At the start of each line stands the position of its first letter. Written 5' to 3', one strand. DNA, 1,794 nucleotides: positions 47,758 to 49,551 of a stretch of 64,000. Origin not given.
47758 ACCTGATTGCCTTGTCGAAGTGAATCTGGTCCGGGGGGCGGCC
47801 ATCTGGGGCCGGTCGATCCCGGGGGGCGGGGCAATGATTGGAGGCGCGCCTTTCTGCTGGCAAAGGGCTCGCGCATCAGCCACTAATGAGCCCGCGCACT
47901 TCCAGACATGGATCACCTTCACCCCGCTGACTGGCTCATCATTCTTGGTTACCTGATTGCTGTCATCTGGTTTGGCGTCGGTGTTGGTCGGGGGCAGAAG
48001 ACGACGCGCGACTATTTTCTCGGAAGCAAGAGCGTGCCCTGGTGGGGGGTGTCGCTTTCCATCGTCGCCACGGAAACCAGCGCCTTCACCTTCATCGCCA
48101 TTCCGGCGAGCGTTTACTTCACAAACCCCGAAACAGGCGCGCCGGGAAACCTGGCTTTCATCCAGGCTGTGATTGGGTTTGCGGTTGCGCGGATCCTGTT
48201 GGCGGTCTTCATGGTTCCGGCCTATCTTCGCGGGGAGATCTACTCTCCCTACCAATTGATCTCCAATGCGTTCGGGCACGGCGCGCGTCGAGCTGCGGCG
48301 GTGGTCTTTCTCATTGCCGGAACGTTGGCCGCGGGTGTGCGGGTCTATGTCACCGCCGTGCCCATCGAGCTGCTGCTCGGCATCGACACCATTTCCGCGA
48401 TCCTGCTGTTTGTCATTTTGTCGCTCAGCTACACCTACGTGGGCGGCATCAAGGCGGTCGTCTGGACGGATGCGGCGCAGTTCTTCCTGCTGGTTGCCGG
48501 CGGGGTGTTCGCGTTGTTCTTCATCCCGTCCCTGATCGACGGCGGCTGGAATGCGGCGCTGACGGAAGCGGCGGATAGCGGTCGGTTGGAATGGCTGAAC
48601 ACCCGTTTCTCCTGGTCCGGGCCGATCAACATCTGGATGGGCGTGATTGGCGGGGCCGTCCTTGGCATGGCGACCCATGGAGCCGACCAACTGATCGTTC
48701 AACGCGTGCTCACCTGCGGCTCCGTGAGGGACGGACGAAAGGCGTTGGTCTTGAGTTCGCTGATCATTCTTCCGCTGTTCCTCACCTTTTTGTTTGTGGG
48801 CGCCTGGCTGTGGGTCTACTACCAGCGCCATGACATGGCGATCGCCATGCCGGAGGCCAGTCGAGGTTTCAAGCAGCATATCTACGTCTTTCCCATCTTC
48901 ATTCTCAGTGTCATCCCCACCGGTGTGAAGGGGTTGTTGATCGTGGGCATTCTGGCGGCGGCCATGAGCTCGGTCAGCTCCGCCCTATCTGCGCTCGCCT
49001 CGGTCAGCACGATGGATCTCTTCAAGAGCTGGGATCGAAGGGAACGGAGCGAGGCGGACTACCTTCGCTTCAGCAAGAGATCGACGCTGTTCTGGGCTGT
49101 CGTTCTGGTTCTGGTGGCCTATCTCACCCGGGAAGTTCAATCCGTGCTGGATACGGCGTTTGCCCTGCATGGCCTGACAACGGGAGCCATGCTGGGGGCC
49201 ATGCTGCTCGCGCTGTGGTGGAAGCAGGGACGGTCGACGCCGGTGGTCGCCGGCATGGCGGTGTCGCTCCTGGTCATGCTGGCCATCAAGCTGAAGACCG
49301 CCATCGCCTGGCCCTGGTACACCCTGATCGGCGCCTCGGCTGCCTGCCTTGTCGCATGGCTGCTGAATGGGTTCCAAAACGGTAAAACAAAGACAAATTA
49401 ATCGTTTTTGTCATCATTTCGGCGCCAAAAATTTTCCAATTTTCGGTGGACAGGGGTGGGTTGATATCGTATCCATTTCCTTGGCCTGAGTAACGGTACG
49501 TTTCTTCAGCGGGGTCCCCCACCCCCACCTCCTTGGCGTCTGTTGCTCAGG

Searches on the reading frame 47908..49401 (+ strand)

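Call 3: search_protein_families(library=pfam, proteins=[window:47908-49401:+], max_evalue=0.01)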
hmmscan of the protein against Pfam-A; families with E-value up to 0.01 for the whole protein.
window:47908-49401:+ (497 aa): 1 family
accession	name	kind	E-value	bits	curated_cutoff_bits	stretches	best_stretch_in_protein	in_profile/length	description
PF00474.23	SSF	-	3.9e-33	115.4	22.8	1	36-449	1-402/406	Sodium:solute symporter family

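Call 4: search_protein_families(library=ncbifam, proteins=[window:47908-49401:+], max_evalue=0.01)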
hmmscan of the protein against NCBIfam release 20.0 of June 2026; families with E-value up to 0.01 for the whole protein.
window:47908-49401:+ (497 aa): 8 families
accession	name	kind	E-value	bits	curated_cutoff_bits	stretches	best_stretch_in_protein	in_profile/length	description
TIGR00813.1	sss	superfamily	7.6e-54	183.3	184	1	36-452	1-410/411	sodium/solute symporter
NF007790.0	PRK10484.1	equivalog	1e-25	90.6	401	1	15-471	14-462/527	solute:sodium symporter family transporter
TIGR02121.1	Na_Pro_sym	equivalog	3.2e-20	72.3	515.5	1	12-474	7-452/488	sodium/proline symporter PutP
TIGR03648.1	Na_symport_lg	subfamily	5.6e-16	58.1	320.75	2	321-464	343-484/547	VC_2705 family sodium/solute symporter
TIGR02119.1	panF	equivalog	1.6e-14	53.9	328.05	1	14-485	14-462/471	sodium/pantothenate symporter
NF011948.0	PRK15419.1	equivalog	6.5e-07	28.6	955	1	13-461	12-445/502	sodium/proline symporter PutP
NF009135.0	PRK12488.1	subfamily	1.9e-05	23.4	850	1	27-465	53-480/549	cation/acetate symporter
NF006903.2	PRK09395.1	subfamily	0.0061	15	750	1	27-468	56-486/552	cation/acetate symporter ActP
